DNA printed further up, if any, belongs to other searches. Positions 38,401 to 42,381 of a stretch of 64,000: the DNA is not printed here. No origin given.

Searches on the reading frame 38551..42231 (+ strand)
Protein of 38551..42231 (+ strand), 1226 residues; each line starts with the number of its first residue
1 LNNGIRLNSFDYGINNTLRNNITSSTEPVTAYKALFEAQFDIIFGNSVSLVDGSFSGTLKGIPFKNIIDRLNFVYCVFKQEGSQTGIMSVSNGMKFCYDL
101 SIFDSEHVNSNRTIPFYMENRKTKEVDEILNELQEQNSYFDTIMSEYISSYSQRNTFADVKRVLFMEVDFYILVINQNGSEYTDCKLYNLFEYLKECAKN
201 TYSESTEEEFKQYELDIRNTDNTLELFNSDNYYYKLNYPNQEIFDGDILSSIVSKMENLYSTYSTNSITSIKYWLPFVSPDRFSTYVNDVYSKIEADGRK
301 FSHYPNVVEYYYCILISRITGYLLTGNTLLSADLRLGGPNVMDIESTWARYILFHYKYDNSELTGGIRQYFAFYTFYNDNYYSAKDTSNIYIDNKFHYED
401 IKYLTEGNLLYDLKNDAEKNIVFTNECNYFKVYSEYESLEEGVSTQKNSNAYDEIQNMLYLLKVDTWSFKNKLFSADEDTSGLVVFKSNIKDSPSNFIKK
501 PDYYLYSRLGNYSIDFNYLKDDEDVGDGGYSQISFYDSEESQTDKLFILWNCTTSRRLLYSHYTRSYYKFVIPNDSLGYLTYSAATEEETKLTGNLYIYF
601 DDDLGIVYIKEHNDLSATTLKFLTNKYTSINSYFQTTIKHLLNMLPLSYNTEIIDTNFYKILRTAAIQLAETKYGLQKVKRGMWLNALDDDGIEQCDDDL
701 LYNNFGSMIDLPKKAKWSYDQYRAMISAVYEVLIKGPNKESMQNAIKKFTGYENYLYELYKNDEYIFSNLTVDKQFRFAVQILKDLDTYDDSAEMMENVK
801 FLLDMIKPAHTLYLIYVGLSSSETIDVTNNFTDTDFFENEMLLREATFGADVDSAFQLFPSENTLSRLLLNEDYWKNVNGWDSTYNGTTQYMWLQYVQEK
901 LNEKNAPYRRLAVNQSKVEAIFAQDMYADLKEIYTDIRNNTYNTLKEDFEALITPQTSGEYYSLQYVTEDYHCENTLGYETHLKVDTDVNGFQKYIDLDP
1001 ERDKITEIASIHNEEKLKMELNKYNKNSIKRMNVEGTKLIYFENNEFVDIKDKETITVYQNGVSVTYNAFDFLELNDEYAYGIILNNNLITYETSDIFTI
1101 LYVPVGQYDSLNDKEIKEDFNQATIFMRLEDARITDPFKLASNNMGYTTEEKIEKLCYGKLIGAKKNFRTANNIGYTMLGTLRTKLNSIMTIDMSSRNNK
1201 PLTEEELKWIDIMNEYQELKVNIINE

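Call 18: search_protein_families(library=pfam, proteins=[window:38551-42231:+], max_evalue=0.1)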
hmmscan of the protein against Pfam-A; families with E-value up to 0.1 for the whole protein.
window:38551-42231:+ (1226 aa): 1 family
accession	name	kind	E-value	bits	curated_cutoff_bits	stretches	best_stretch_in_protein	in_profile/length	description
PF10076.14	Phage_Mu_Gp48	-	0.095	13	37.4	0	735-814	83-146/150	Bacteriophage Mu-like, Gp48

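Call 19: search_protein_families(library=phrogs, proteins=[window:38551-42231:+], max_evalue=0.01)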
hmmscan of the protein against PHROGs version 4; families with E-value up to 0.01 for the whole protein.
window:38551-42231:+ (1226 aa): 0 families
